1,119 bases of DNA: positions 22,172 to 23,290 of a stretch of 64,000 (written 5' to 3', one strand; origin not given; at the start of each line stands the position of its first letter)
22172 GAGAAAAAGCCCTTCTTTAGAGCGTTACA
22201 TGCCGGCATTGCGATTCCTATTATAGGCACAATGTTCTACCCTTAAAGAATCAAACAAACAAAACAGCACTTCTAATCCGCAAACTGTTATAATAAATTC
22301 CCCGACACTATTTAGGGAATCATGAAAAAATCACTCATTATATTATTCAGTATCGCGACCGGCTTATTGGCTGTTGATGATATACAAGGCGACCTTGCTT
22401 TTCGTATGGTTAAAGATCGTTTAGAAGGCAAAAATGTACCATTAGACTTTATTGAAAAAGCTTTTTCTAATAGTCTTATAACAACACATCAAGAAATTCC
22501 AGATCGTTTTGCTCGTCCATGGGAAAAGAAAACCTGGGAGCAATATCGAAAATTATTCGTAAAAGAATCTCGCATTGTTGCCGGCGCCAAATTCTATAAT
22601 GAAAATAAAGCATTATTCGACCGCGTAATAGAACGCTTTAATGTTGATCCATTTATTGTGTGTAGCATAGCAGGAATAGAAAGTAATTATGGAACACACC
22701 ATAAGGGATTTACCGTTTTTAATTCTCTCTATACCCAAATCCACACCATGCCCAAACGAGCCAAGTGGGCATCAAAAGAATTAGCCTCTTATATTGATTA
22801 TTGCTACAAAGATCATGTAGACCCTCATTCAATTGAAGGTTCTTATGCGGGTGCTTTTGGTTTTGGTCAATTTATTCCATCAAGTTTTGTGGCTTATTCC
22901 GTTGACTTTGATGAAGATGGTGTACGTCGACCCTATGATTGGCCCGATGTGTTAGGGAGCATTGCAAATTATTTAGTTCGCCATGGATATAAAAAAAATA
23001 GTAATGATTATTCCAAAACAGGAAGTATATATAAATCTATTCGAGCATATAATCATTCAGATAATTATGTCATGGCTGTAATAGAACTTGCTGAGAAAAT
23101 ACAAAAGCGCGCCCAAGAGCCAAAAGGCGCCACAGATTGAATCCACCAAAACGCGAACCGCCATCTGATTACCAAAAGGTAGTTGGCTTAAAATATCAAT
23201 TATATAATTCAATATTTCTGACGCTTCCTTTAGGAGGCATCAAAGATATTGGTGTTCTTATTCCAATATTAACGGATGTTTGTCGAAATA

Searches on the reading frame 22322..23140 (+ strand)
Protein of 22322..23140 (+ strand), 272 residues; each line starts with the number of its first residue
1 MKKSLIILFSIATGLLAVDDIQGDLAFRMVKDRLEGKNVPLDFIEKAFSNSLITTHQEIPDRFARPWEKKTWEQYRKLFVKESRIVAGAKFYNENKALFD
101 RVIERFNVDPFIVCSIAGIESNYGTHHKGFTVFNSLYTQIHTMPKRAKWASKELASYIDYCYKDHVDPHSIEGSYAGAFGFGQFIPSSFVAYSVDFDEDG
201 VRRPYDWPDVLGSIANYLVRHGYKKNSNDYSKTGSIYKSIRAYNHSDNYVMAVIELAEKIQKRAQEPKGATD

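Call 9: search_protein_families(library=ncbifam, proteins=[window:22322-23140:+])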
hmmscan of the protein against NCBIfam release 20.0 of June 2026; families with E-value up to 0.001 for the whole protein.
window:22322-23140:+ (272 aa): 3 families
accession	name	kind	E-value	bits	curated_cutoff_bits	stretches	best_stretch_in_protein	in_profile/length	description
TIGR02282.1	MltB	equivalog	1.4e-53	182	281.4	1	38-227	12-201/290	lytic murein transglycosylase B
NF008029.0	PRK10760.1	equivalog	2e-41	142.2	449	1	69-227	109-267/359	lytic murein transglycosylase B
TIGR02283.1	MltB_2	subfamily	3.2e-38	131.7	248.45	1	56-226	35-205/300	lytic murein transglycosylase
